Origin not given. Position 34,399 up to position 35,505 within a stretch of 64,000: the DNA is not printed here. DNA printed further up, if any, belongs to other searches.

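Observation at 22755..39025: A ~16-kb cluster combining CDP-alcohol transferases, cytidylyltransferase-like enzymes, glycosyltransferases, a flippase and a sphingoid-base synthase-like enzyme: candidate pathway for an unusual polar (glyco)lipid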

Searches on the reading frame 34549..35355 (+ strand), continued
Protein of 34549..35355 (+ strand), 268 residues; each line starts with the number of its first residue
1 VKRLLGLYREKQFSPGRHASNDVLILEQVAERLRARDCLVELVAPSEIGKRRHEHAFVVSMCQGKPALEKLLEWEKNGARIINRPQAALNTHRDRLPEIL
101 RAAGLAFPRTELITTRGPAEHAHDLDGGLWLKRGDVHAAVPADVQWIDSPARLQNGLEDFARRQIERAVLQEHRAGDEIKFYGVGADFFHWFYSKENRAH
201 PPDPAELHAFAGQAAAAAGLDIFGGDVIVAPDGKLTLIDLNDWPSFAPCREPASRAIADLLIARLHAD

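Call 68: fold_search(model_id=the predicted structure, library=pdb)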
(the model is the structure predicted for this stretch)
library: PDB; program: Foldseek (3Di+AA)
matches with E <= 10: 1478; with E <= 0.001: 565
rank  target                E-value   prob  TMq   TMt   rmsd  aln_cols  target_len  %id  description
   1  5bpf_A                6.5e-14  1.00  0.72  0.67   4.6       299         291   17  Crystal structure of ADP complexed D-alanine-D-alanine ligase(DDL) from Yersinia pestis (released 2016-03-02)
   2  3v4z_A                7.4e-14  1.00  0.73  0.68   4.2       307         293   17  D-alanine--D-alanine ligase from Yersinia pestis (released 2011-12-28)
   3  5i47_A                9.4e-14  1.00  0.68  0.70   4.7       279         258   18  Crystal structure of RimK domain protein ATP-grasp from Sphaerobacter thermophilus DSM 20745 (released 2016-03-16)
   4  4zqi_D                1.4e-13  1.00  0.71  0.66   4.7       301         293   17  Crystal structure of Apo D-alanine-D-alanine ligase(DDL) from Yersinia pestis (released 2016-01-13)
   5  5c1o_A                1.5e-13  1.00  0.70  0.64   5.9       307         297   16  Crystal structure of AMP-PNP complexed D-alanine-D-alanine ligase(DDL) from Yersinia pestis (released 2016-03-02)
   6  7dro_A                1.7e-13  1.00  0.60  0.55   7.6       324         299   18  Structure of ATP-grasp ligase PsnB complexed with minimal precursor (released 2021-09-08)
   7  4zqi_B                1.9e-13  1.00  0.74  0.69   4.3       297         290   17  Crystal structure of Apo D-alanine-D-alanine ligase(DDL) from Yersinia pestis (released 2016-01-13)
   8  5c1p_A                2.3e-13  1.00  0.72  0.68   4.5       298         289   17  Crystal structure of ADP and D-alanyl-D-alanine complexed D-alanine-D-alanine ligase(DDL) from Yersinia pestis (released 2016-03-02)
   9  5c1o_D                2.8e-13  1.00  0.72  0.66   4.7       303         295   16  Crystal structure of AMP-PNP complexed D-alanine-D-alanine ligase(DDL) from Yersinia pestis (released 2016-03-02)
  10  5bpf_D                2.8e-13  1.00  0.69  0.63   5.1       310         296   18  Crystal structure of ADP complexed D-alanine-D-alanine ligase(DDL) from Yersinia pestis (released 2016-03-02)
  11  4zqi_A                3.0e-13  1.00  0.71  0.66   4.8       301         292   16  Crystal structure of Apo D-alanine-D-alanine ligase(DDL) from Yersinia pestis (released 2016-01-13)
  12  5c1p_B                5.1e-13  1.00  0.71  0.65   4.6       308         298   16  Crystal structure of ADP and D-alanyl-D-alanine complexed D-alanine-D-alanine ligase(DDL) from Yersinia pestis (released 2016-03-02)
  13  5zk6                  5.1e-13  1.00  0.65  0.61   5.8       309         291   17  Crystal structure of RimK complexed with RpsF (released 2019-03-27)
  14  7dro_E                5.1e-13  1.00  0.62  0.57   7.4       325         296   18  Structure of ATP-grasp ligase PsnB complexed with minimal precursor (released 2021-09-08)
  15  5bph_D                5.4e-13  1.00  0.71  0.64   4.8       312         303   16  Crystal structure of AMP complexed D-alanine-D-alanine ligase(DDL) from Yersinia pestis (released 2016-03-02)
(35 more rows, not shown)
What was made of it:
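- Checked: Foldseek places that model on Ddl, RimK, LysX and ITPK1 with TM about 0.7 (call 68).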

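Call 75: search_protein_families(library=ncbifam, proteins=[L083:1708-3024:+, L083:3024-4142:+, L083:4139-5140:+, L083:9255-9959:+, L083:10870-11811:+, L083:12863-13588:+, L002:5247-6431:-, L002:13098-14138:+], max_evalue=0.00001)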
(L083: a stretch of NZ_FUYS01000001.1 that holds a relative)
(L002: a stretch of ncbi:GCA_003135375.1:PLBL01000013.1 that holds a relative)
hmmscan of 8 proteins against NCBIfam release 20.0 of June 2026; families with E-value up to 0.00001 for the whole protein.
L083:1708-3024:+ (438 aa): 13 families
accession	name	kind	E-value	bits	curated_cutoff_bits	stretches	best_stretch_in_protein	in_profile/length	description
NF047600.1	SerpalmtaseCFB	equivalog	5.4e-224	743.1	640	1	38-431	1-394/395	serine palmitoyltransferase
TIGR01825.1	gly_Cac_T_rel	subfamily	1.3e-125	419.1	535.4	1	52-423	5-376/385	BioF/Kbl family PLP-dependent acyltransferase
NF005394.0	PRK06939.1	equivalog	2e-123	412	460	1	52-428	13-393/397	glycine C-acetyltransferase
NF047599.1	SerpalmtaseBetaP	equivalog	6.2e-120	400.5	500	1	64-425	29-389/394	serine palmitoyltransferase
TIGR00858.1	bioF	equivalog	3.3e-119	397.9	426.45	1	65-422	6-364/365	8-amino-7-oxononanoate synthase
TIGR01822.1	2am3keto_CoA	equivalog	3.2e-99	332.5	493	1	52-425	9-386/393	glycine C-acetyltransferase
NF047603.1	SerpalmtaseAlphaP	equivalog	1.2e-91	307.4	670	1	71-421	36-388/399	serine palmitoyltransferase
TIGR01821.1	5aminolev_synth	equivalog_domain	6.8e-79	265.6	338.55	1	78-433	43-401/402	5-aminolevulinate synthase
NF005526.0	PRK07179.1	equivalog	5.4e-64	216.2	428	1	79-434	53-404/407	alpha-hydroxyketone-type quorum-sensing autoinducer synthase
NF005697.0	PRK07505.1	subfamily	7.7e-44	149.9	342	1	56-423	25-396/405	hypothetical protein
NF004608.1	PRK05937.1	equivalog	6e-34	117.4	399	1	107-419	29-339/366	8-amino-7-oxononanoate synthase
NF000586.1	PRK00011.1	subfamily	2.6e-11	42.9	335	1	105-393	39-338/404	serine hydroxymethyltransferase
NF007825.0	PRK10534.1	equivalog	2.9e-06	26.5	312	0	128-389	37-303/333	low-specificity L-threonine aldolase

L083:3024-4142:+ (372 aa): 0 families

L083:4139-5140:+ (333 aa): 15 families
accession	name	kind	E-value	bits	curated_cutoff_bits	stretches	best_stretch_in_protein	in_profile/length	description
TIGR03466.1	HpnA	hypoth_equivalog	1e-23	83.8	367.65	1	4-331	2-325/327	hopanoid-associated sugar epimerase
NF042422.1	oxyalk_red_OleD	equivalog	2.1e-14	53.6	580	1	4-325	2-326/329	2-alkyl-3-oxoalkanoate reductase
TIGR01214.1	rmlD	equivalog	2e-13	50.1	224.05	1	4-258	1-234/285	dTDP-4-dehydrorhamnose reductase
NF042423.1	oxyalk_red_Shew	equivalog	3.7e-13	49.3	580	1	3-321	9-329/331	2-alkyl-3-oxoalkanoate reductase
TIGR01179.1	galE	equivalog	2.6e-11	42.9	262.3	1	4-158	1-159/332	UDP-glucose 4-epimerase GalE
TIGR01181.1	dTDP_gluc_dehyt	equivalog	7e-11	41.8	365.1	1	4-332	1-316/321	dTDP-glucose 4,6-dehydratase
TIGR02197.1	heptose_epim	equivalog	1.6e-10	40.7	274.6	1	5-176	1-175/316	ADP-glyceromanno-heptose 6-epimerase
TIGR04180.1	EDH_00030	hypoth_equivalog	7.4e-10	38.4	475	1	5-177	1-181/297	NAD-dependent 4,6-dehydratase LegB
NF052578.1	StrlDmthSdmBMthl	equivalog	4e-09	36.7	600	1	5-331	3-326/328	sterol demethylase protein SdmB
TIGR01746.1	Thioester-redct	subfamily_domain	1.6e-08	34.2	213.35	0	69-174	89-198/371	thioester reductase domain-containing protein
NF005539.0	PRK07201.1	equivalog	5.7e-07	28.6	549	1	5-173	3-179/657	SDR family oxidoreductase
NF047837.1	UDPAcbARedWbcJ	equivalog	1e-06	27.9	500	0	5-175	3-137/372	UDP-2-acetamido-2,6-beta-L-arabino-hexul-4-ose reductase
NF043036.1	ErythonDh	equivalog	1.9e-06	27.3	325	1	4-152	2-157/321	D-erythronate dehydrogenase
NF058621.1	DiazavRedAvaA7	equivalog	6.9e-06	25.9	400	0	4-216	2-218/304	3-diazoavenalumate denitrifying reductase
NF007582.0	PRK10217.1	equivalog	9.7e-06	24.9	698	0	134-330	150-334/355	dTDP-glucose 4,6-dehydratase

L083:9255-9959:+ (234 aa): 14 families
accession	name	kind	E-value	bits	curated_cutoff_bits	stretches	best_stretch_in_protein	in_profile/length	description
TIGR03992.1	Arch_glmU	subfamily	1.2e-12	47.5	292.1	1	1-185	1-179/393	bifunctional sugar-1-phosphate nucleotidylyltransferase/acetyltransferase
NF041313.1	UDPGP_AglF_Halo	equivalog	4.2e-11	42.7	400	1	1-228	1-231/234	UTP--glucose-1-phosphate uridylyltransferase AglF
TIGR01208.1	rmlA_long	equivalog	2.9e-10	39.6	320.25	1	5-210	4-212/353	glucose-1-phosphate thymidylyltransferase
TIGR01207.1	rmlA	equivalog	2.3e-09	36.8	360.65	1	5-187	4-188/286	glucose-1-phosphate thymidylyltransferase RfbA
TIGR01173.1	glmU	equivalog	9.7e-08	31.3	366.85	1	3-92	3-89/452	bifunctional UDP-N-acetylglucosamine diphosphorylase/glucosamine-1-phosphate N-acetyltransferase GlmU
NF041173.1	Sug_nt_acttase_Thmprot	equivalog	1.8e-07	30.5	600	1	1-185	1-179/405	bifunctional sugar-1-phosphate nucleotidylyltransferase/acetyltransferase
NF052502.1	man1P_GTase_Rv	exception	1.8e-07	30.3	440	1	4-231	4-224/352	mannose-1-phosphate guanylyltransferase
NF010940.0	PRK14360.1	equivalog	2.1e-07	29.9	602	1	3-183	4-185/452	bifunctional UDP-N-acetylglucosamine diphosphorylase/glucosamine-1-phosphate N-acetyltransferase GlmU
NF010933.0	PRK14353.1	equivalog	3.9e-07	29.1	505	1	4-77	9-79/453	bifunctional UDP-N-acetylglucosamine diphosphorylase/glucosamine-1-phosphate N-acetyltransferase GlmU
TIGR02091.1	glgC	equivalog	6.3e-07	28.8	424.9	0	5-230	5-252/364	glucose-1-phosphate adenylyltransferase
NF045761.1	NAMPUrTaseMurU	equivalog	9.1e-07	29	250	1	1-55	1-53/226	N-acetylmuramate alpha-1-phosphate uridylyltransferase MurU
NF041135.1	IPPtranDIPPsyn_Thcocales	equivalog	1.5e-06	27.5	580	1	4-232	4-218/419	bifunctional L-myo-inositol-1-phosphate cytidylyltransferase/CDP-L-myo-inositol myo-inositolphosphotransferase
TIGR02623.1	G1P_cyt_trans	equivalog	6.2e-06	25.9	300.25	0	1-49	1-49/255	glucose-1-phosphate cytidylyltransferase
NF003670.0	PRK05293.1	equivalog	8e-06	25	470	0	5-212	9-238/382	glucose-1-phosphate adenylyltransferase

L083:10870-11811:+ (313 aa): 8 families
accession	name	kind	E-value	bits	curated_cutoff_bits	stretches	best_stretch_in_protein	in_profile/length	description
NF040950.1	archin_ph_syn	equivalog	3.3e-14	53.2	180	1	43-137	14-107/191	archaetidylinositol phosphate synthase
NF045883.1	PIPSynth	equivalog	8.4e-10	38.7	170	1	44-142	14-111/197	phosphatidylinositol phosphate synthase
NF041135.1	IPPtranDIPPsyn_Thcocales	equivalog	5.6e-08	32.2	580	1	36-167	234-358/419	bifunctional L-myo-inositol-1-phosphate cytidylyltransferase/CDP-L-myo-inositol myo-inositolphosphotransferase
NF052561.1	PIPSynBT1523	equivalog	6.4e-08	32.6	350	1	47-137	19-116/232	hypothetical protein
TIGR00560.1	pgsA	equivalog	2e-07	31.7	109.1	1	54-133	3-85/183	CDP-diacylglycerol--glycerol-3-phosphate 3-phosphatidyltransferase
NF053678.1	ClpnSynClsA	equivalog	2.2e-07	31.2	240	1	70-135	17-84/180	cardiolipin synthase ClsA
NF008090.0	PRK10832.1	equivalog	1.5e-06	28.5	304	1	70-161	21-108/182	CDP-diacylglycerol--glycerol-3-phosphate 3-phosphatidyltransferase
TIGR00473.1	pssA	equivalog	8.2e-06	26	107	0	59-120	1-59/153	CDP-diacylglycerol--serine O-phosphatidyltransferase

L083:12863-13588:+ (241 aa): 19 families
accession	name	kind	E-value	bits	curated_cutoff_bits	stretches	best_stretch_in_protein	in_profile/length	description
TIGR02253.1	CTE7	subfamily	1.4e-22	80.5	169.75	1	1-227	1-220/221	TIGR02253 family HAD-type hydrolase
TIGR02252.1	DREG-2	subfamily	3.9e-20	72.5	155.2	1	119-200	122-203/203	HAD hydrolase, REG-2-like, family IA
TIGR02254.1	YjjG_YfnB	equivalog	2.4e-18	66.4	159.9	1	107-229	101-221/223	YjjG family noncanonical pyrimidine nucleotidase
NF006976.0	PRK09449.1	equivalog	8.5e-15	54.9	183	1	105-216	97-212/225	pyrimidine 5'-nucleotidase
TIGR02247.1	HAD-1A3-hyp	subfamily_domain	1.5e-12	47.7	125.4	1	2-200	2-194/211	epoxide hydrolase N-terminal domain-like phosphatase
NF009695.0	PRK13222.1-2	equivalog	2.5e-10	40.3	225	1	117-232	109-223/226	phosphoglycolate phosphatase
TIGR01428.1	HAD_type_II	equivalog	2.2e-09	37.6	125.4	1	112-202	100-191/197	haloacid dehalogenase type II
NF053830.1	RUBPPhHalo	equivalog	3.2e-09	36.8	330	1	121-228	122-231/234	ribulose-1,5-bisphosphate 5-phosphatase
NF008087.0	PRK10826.1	equivalog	5.8e-09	35.9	191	1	131-229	122-217/222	hexitol phosphatase HxpB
TIGR01449.2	PGP_bact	equivalog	8.6e-09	35.2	180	1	112-227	94-209/213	phosphoglycolate phosphatase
NF009804.0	PRK13288.1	equivalog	1.4e-08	34.5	218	1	117-228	97-207/215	pyrophosphatase PpaX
TIGR01549.1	HAD-SF-IA-v1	subfamily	1.6e-08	35.1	23.3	1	118-195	76-149/149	HAD-IA family hydrolase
NF052576.1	PymNtasePynAStpc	equivalog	1.9e-08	34.2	350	1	118-210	115-209/229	pyrimidine 5'-nucleotidase PynA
TIGR01509.1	HAD-SF-IA-v3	subfamily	2.6e-08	34.2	29.4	1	137-201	93-154/154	HAD-IA family hydrolase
TIGR01454.1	AHBA_synth_RP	hypoth_equivalog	4e-07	29.9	246.65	1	117-199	90-172/205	AHBA synthesis associated protein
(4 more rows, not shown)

L002:5247-6431:- (394 aa): 3 families
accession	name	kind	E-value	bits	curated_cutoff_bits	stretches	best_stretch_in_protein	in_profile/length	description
NF041135.1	IPPtranDIPPsyn_Thcocales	equivalog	2.4e-19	69.7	580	1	163-270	224-326/419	bifunctional L-myo-inositol-1-phosphate cytidylyltransferase/CDP-L-myo-inositol myo-inositolphosphotransferase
NF040950.1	archin_ph_syn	equivalog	4.1e-11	43.1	180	1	175-272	10-104/191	archaetidylinositol phosphate synthase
NF045883.1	PIPSynth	equivalog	2.7e-07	30.5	170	1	175-270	8-101/197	phosphatidylinositol phosphate synthase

L002:13098-14138:+ (346 aa): 5 families
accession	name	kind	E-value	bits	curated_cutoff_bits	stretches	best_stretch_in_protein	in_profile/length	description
NF041365.1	GntB_guanitoxin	equivalog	2.1e-22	79.9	380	1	44-321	6-300/308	guanitoxin biosynthesis L-arginine gamma (S) hydroxylase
NF045688.1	BCarotHydoxCrtR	equivalog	2.3e-11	43.3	475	1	54-302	17-259/297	beta-carotene hydroxylase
NF052548.1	FAdesatDesABac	equivalog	3.8e-10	39.4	500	1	61-146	32-115/328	Delta(5) desaturase DesA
NF045690.1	BCarotKetCrtW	equivalog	9.8e-09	34.9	350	1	63-297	31-251/257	beta-carotene ketolase CrtW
NF052549.1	FAdesatDesBBac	equivalog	5.8e-06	25.8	500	0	90-287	62-277/340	Delta(10) desaturase DesB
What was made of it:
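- On Bacterial serine palmitoyltransferase (curated NCBIfam equivalogs NF047600, NF047599, NF047603): For comparison, the Parapedobacter AOS scores 743 of 640 (call 75).
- That AOS passes the curated Spt model (NF047600, 743 bits against a 640 cutoff, call 75).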
